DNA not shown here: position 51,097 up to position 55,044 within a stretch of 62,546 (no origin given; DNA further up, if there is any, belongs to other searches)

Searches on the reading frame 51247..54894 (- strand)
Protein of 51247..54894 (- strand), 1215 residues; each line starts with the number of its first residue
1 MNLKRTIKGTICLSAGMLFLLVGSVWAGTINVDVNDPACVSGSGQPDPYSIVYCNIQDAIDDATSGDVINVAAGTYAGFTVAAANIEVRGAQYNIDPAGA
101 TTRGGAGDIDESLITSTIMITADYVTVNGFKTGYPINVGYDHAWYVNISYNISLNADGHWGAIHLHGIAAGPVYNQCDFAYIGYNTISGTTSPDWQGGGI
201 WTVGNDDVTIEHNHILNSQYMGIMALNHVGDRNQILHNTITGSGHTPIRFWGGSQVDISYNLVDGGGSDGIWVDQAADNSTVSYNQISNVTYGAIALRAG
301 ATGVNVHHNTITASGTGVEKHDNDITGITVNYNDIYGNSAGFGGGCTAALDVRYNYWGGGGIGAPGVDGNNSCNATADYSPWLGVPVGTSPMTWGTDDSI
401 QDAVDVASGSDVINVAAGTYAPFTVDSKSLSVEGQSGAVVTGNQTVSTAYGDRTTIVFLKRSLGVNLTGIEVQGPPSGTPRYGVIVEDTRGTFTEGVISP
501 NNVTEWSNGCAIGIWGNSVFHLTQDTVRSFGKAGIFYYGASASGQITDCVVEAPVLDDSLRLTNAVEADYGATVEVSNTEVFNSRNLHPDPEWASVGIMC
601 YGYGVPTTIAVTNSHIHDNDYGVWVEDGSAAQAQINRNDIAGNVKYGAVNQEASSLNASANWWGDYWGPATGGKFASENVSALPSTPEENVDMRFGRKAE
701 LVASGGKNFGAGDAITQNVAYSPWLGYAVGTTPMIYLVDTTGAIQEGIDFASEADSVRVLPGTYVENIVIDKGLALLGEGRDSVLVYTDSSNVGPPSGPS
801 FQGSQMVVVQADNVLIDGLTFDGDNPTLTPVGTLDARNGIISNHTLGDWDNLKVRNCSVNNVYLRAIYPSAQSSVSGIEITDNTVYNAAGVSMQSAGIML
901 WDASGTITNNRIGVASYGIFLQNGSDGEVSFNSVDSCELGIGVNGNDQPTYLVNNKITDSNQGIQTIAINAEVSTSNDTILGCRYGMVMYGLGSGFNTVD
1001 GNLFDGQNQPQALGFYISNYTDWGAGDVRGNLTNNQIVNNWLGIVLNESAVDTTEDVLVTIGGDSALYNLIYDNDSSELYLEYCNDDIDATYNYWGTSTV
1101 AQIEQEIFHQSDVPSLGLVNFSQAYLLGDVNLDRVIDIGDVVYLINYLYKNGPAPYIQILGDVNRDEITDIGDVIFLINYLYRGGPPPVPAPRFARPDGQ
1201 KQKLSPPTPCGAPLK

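Call 3: search_protein_families(library=pfam, proteins=[window:51247-54894:-], max_evalue=0.001)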
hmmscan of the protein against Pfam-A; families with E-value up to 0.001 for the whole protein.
window:51247-54894:- (1215 aa): 3 families
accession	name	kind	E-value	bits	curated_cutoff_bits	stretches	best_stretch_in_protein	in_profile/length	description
PF13229.12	Beta_helix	-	4.8e-35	120.9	25.9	3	175-328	7-151/158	Right handed beta helix region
PF05048.19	NosD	-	1.1e-16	61.4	23.6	2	186-342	4-153/212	Periplasmic copper-binding protein (NosD)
PF00404.24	Dockerin_1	-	2.8e-06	27.9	22.9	1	1127-1181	1-56/57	Dockerin type I domain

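Call 4: search_protein_families(library=ncbifam, proteins=[window:51247-54894:-], max_evalue=0.001)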
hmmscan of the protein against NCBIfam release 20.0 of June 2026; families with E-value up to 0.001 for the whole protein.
window:51247-54894:- (1215 aa): 2 families
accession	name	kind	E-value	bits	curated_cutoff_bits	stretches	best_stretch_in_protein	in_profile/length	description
TIGR04247.1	NosD_copper_fam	subfamily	2.6e-20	72.3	300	2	744-1052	1-274/377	nitrous oxide reductase family maturation protein NosD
TIGR03804.1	para_beta_helix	repeat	5.5e-06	26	19.45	0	897-937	1-42/44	parallel beta-helix repeat protein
